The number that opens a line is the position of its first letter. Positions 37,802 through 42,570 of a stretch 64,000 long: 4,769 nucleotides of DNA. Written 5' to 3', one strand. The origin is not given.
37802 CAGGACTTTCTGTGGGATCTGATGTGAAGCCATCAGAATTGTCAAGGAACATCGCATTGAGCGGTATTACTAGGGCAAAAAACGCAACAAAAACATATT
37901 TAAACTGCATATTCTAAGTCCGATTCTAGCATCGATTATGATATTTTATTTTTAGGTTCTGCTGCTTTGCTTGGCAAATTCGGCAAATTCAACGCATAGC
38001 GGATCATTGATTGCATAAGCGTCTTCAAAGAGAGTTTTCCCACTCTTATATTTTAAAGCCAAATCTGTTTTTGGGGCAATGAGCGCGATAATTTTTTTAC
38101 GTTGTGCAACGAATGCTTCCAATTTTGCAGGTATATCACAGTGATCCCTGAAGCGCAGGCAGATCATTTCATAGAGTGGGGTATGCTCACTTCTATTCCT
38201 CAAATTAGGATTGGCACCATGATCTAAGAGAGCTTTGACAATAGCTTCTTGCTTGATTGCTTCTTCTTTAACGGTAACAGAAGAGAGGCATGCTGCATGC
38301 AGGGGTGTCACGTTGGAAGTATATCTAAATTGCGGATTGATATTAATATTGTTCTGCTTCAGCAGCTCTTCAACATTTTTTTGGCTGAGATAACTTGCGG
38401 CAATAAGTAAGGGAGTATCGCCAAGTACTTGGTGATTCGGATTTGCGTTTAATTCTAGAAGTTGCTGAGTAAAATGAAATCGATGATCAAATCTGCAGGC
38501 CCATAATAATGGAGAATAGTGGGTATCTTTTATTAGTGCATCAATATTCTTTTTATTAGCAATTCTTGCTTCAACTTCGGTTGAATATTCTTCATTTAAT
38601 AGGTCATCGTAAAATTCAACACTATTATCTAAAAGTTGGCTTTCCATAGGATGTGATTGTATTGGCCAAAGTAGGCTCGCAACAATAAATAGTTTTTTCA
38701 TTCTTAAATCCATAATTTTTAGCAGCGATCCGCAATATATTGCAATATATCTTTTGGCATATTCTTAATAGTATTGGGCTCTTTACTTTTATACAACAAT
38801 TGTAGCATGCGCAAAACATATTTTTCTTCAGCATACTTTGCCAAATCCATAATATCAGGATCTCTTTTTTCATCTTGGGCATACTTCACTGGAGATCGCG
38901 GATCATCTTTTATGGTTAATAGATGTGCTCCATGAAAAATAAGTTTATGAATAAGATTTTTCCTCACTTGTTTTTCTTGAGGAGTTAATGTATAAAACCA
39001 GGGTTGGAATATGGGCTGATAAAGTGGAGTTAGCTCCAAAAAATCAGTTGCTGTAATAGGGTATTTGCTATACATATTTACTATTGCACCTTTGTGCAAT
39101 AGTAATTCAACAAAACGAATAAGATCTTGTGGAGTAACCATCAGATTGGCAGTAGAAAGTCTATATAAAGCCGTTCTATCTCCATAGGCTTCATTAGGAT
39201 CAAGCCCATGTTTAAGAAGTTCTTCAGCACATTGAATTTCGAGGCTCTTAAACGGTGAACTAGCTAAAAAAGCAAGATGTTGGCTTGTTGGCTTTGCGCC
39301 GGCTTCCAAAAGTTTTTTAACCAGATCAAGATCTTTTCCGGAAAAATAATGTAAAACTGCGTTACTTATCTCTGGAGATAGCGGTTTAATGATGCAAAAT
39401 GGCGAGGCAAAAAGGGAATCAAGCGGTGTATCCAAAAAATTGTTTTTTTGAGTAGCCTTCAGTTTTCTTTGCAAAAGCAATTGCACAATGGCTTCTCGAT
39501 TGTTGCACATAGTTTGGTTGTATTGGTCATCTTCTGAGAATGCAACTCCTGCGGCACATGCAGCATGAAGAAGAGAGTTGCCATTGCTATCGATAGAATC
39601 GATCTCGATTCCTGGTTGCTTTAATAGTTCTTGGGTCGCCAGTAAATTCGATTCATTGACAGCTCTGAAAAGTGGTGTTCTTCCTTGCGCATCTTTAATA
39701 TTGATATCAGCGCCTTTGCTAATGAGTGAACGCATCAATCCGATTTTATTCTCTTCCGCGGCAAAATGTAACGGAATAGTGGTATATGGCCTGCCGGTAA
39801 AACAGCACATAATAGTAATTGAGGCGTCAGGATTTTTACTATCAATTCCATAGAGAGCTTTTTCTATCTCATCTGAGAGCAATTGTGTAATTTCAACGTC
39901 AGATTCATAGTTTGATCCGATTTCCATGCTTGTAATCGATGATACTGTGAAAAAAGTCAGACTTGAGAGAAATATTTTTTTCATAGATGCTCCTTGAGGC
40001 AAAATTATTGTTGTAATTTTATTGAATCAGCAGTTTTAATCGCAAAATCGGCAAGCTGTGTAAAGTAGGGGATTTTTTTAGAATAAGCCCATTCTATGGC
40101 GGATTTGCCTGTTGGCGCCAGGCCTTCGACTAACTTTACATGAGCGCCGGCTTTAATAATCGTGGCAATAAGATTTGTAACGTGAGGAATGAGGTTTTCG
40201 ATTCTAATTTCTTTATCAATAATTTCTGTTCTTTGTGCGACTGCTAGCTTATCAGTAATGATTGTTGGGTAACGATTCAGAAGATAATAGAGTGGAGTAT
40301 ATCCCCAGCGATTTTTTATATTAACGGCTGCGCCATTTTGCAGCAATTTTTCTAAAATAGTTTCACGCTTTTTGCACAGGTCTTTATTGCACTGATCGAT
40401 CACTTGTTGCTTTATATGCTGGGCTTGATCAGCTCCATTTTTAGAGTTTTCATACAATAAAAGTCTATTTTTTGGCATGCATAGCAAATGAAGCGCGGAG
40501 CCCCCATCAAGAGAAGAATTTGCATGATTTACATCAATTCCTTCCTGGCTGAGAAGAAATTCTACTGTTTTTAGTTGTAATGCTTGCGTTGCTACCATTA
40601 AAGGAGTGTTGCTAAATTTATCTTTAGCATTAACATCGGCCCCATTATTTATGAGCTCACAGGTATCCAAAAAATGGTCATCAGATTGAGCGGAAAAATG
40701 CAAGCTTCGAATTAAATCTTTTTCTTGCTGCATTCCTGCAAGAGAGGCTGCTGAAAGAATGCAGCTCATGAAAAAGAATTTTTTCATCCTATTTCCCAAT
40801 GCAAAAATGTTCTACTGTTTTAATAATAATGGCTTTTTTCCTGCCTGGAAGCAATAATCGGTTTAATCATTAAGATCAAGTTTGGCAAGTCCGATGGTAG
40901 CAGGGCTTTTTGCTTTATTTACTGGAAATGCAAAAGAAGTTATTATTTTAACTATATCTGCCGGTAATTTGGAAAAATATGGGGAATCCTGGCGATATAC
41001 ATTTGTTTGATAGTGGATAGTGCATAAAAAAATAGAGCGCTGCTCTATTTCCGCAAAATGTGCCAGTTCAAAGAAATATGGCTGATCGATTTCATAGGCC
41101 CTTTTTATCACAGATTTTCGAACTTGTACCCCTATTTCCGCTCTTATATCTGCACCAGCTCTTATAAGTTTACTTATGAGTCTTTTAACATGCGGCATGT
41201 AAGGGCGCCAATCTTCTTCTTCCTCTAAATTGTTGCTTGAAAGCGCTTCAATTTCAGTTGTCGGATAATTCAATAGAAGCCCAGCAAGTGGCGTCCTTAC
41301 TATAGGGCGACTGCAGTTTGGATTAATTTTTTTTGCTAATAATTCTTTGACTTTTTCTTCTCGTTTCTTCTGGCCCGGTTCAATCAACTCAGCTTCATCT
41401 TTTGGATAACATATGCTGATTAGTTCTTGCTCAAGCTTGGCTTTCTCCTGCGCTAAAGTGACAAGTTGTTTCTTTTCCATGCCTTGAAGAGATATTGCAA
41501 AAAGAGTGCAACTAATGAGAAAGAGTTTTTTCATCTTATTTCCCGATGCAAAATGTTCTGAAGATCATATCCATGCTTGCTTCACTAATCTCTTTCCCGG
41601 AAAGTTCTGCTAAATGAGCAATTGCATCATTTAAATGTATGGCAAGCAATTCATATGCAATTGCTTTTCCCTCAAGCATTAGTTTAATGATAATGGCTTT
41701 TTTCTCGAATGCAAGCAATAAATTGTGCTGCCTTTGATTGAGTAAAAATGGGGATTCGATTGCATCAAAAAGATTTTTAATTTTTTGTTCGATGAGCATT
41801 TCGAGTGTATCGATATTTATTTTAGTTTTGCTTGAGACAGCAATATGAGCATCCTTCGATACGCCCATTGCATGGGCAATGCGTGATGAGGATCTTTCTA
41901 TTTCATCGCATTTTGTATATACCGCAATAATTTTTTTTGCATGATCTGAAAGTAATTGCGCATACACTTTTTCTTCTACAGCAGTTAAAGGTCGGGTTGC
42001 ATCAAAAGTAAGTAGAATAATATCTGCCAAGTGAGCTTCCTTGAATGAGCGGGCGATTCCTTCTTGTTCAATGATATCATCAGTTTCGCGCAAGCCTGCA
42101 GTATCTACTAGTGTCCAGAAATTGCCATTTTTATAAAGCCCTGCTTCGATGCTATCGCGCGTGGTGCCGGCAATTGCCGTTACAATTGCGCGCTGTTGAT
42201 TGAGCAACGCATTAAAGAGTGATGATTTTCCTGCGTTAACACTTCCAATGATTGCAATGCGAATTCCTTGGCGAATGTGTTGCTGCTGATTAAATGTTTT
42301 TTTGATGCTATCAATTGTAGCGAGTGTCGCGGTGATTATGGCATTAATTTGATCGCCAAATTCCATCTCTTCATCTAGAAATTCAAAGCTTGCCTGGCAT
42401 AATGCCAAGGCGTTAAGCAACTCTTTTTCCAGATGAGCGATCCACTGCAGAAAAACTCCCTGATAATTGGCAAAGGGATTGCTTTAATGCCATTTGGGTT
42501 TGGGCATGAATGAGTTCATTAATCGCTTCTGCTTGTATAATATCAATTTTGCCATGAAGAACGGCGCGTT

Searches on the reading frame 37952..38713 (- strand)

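Call 19: search_protein_families(library=pfam, proteins=[window:37952-38713:-], max_evalue=0.01)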
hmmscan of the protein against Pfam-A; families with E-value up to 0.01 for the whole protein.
window:37952-38713:- (253 aa): 5 families
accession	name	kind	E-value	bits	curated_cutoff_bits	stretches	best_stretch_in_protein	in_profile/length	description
PF12796.13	Ank_2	-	1.1e-19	71.2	27.3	3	69-173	1-90/90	Ankyrin repeats (3 copies)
PF00023.36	Ank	-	2.3e-13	50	21.1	1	136-174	4-33/33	Ankyrin repeat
PF13637.12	Ank_4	-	8.1e-09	36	22.7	0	156-181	10-35/50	Ankyrin repeats (many copies)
PF13606.12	Ank_3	-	1.6e-08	34.5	22.3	0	65-94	2-30/30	Ankyrin repeat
PF13857.12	Ank_5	-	0.006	17.4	27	0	158-180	31-53/56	Ankyrin repeats (many copies)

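Call 72: search_protein_families(library=pfam, proteins=[window:37952-38713:-], max_evalue=10)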
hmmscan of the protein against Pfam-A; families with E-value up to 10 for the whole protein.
window:37952-38713:- (253 aa): 5 families
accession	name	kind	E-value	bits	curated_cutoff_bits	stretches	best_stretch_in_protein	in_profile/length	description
PF12796.13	Ank_2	-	1.1e-19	71.2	27.3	3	69-173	1-90/90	Ankyrin repeats (3 copies)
PF00023.36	Ank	-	2.3e-13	50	21.1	3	136-174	4-33/33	Ankyrin repeat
PF13637.12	Ank_4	-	8.1e-09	36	22.7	2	156-181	10-35/50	Ankyrin repeats (many copies)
PF13606.12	Ank_3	-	1.6e-08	34.5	22.3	2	65-94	2-30/30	Ankyrin repeat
PF13857.12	Ank_5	-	0.006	17.4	27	1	158-180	31-53/56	Ankyrin repeats (many copies)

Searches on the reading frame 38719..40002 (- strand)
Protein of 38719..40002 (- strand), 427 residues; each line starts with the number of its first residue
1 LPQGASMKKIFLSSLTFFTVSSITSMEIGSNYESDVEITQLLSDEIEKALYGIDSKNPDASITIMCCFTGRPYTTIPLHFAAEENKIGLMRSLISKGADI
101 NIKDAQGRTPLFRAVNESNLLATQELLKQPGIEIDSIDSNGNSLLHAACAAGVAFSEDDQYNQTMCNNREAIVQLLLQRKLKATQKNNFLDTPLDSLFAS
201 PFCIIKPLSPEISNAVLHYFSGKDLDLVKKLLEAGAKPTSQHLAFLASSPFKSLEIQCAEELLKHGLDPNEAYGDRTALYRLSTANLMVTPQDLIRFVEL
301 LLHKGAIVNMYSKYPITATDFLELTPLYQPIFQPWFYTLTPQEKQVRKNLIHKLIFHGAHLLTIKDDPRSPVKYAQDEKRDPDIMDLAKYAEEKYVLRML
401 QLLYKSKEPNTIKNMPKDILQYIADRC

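Call 19: search_protein_families(library=pfam, proteins=[window:38719-40002:-], max_evalue=0.01)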
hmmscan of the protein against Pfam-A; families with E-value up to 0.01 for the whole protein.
window:38719-40002:- (427 aa): 5 families
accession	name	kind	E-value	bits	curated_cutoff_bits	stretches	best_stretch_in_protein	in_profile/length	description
PF13637.12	Ank_4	-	3.5e-17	62.6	22.7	2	78-115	1-38/50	Ankyrin repeats (many copies)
PF00023.36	Ank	-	5.6e-17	61.4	21.1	1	77-104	5-32/33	Ankyrin repeat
PF12796.13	Ank_2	-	1.6e-16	61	27.3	1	78-152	1-71/90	Ankyrin repeats (3 copies)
PF13606.12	Ank_3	-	2.9e-10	39.8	22.3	0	77-102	5-30/30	Ankyrin repeat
PF13857.12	Ank_5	-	4.1e-07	30.7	27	1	75-111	17-53/56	Ankyrin repeats (many copies)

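Call 72: search_protein_families(library=pfam, proteins=[window:38719-40002:-], max_evalue=10)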
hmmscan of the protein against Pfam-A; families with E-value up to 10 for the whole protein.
window:38719-40002:- (427 aa): 6 families
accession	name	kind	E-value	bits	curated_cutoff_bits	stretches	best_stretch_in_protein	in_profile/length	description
PF13637.12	Ank_4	-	3.5e-17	62.6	22.7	3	78-115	1-38/50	Ankyrin repeats (many copies)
PF00023.36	Ank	-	5.6e-17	61.4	21.1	3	77-104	5-32/33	Ankyrin repeat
PF12796.13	Ank_2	-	1.6e-16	61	27.3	2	78-152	1-71/90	Ankyrin repeats (3 copies)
PF13606.12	Ank_3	-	2.9e-10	39.8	22.3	2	77-102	5-30/30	Ankyrin repeat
PF13857.12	Ank_5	-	4.1e-07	30.7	27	1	75-111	17-53/56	Ankyrin repeats (many copies)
PF19902.4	DUF6375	-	0.11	13.6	27.5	1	291-314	100-123/132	Family of unknown function (DUF6375)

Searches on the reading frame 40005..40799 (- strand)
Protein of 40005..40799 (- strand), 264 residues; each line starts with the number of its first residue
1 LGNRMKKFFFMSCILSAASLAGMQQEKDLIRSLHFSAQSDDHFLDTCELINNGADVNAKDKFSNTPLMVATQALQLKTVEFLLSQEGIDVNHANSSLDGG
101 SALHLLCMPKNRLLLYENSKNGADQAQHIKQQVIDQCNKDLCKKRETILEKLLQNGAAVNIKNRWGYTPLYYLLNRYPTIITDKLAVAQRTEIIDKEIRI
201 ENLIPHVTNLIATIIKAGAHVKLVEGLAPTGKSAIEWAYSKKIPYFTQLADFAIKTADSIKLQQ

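Call 19: search_protein_families(library=pfam, proteins=[window:40005-40799:-], max_evalue=0.01)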
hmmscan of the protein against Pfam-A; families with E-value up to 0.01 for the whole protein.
window:40005-40799:- (264 aa): 6 families
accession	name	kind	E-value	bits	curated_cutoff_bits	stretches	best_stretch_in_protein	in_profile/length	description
PF12796.13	Ank_2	-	2.9e-12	47.4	27.3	1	33-110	1-71/90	Ankyrin repeats (3 copies)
PF00023.36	Ank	-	1.7e-11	44.1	21.1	1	64-94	3-32/33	Ankyrin repeat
PF13637.12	Ank_4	-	1e-10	42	22.7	1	49-83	16-50/50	Ankyrin repeats (many copies)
PF13857.12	Ank_5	-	1e-07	32.6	27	1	49-83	1-36/56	Ankyrin repeats (many copies)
PF13606.12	Ank_3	-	4.3e-06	27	22.3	0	64-92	3-30/30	Ankyrin repeat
PF23745.1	ANK_LRRK2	-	0.00012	22.4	27.5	1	15-88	16-88/130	LRRK2 ANK repeat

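Call 72: search_protein_families(library=pfam, proteins=[window:40005-40799:-], max_evalue=10)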
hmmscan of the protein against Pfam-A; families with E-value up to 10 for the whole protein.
window:40005-40799:- (264 aa): 6 families
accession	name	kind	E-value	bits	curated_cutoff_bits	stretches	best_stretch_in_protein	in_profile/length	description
PF12796.13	Ank_2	-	2.9e-12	47.4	27.3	2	33-110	1-71/90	Ankyrin repeats (3 copies)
PF00023.36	Ank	-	1.7e-11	44.1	21.1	3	64-94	3-32/33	Ankyrin repeat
PF13637.12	Ank_4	-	1e-10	42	22.7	3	49-83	16-50/50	Ankyrin repeats (many copies)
PF13857.12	Ank_5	-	1e-07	32.6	27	2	49-83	1-36/56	Ankyrin repeats (many copies)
PF13606.12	Ank_3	-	4.3e-06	27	22.3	1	64-92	3-30/30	Ankyrin repeat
PF23745.1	ANK_LRRK2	-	0.00012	22.4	27.5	1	15-88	16-88/130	LRRK2 ANK repeat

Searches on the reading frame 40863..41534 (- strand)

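Call 19: search_protein_families(library=pfam, proteins=[window:40863-41534:-], max_evalue=0.01)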
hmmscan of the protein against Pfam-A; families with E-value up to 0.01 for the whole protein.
window:40863-41534:- (223 aa): 0 families

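Call 72: search_protein_families(library=pfam, proteins=[window:40863-41534:-], max_evalue=10)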
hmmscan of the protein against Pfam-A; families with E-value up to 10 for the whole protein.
window:40863-41534:- (223 aa): 2 families
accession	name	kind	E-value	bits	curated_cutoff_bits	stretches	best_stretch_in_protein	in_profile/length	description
PF24204.1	DUF7428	-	0.056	13.6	27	1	134-162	26-52/55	Domain of unknown function (DUF7428)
PF11625.14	DUF3253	-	0.21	12.3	22.1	1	104-127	33-56/81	Protein of unknown function (DUF3253)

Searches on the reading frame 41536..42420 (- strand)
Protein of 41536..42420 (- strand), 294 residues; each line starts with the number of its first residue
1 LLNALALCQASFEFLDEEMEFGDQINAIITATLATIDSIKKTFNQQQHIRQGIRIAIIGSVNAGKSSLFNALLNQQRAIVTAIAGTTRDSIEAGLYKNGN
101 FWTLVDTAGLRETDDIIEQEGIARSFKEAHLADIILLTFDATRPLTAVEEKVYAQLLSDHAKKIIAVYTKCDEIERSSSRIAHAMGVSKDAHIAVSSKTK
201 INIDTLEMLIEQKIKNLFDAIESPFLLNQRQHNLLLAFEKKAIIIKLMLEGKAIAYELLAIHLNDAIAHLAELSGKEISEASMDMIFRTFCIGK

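Call 19: search_protein_families(library=pfam, proteins=[window:41536-42420:-], max_evalue=0.01)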
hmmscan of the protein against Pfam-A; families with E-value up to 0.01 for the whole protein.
window:41536-42420:- (294 aa): 10 families
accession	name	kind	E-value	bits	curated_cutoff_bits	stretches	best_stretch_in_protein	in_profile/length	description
PF01926.29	MMR_HSR1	-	1.7e-24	86.5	21.9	1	54-170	1-113/113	50S ribosome-binding GTPase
PF12631.12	MnmE_helical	-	1.9e-18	67.8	40.1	1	2-291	42-211/211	MnmE helical domain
PF02421.24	FeoB_N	-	2.8e-11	43.6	27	1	54-184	2-128/156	Ferrous iron transport protein B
PF00350.29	Dynamin_N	-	4.9e-09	36.9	27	1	55-81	1-27/168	Dynamin family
PF00009.33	GTP_EFTU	-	8.5e-07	29.2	26.5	1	53-204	4-176/188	Elongation factor Tu GTP binding domain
PF04548.22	AIG1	-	6.3e-05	22.8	27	1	54-178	2-133/212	AIG1 family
PF03193.22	RsgA_GTPase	-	6.6e-05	23.2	30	1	40-113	94-171/174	RsgA GTPase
PF10662.15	PduV-EutP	-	0.0011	19.2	21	0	129-211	61-142/143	Ethanolamine utilisation - propanediol utilisation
PF14432.12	DYW_deaminase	-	0.0046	17.2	24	1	145-201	10-66/93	DYW family of nucleic acid deaminases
PF00493.29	MCM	-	0.0046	16.5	23.3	1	32-97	37-103/224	MCM P-loop domain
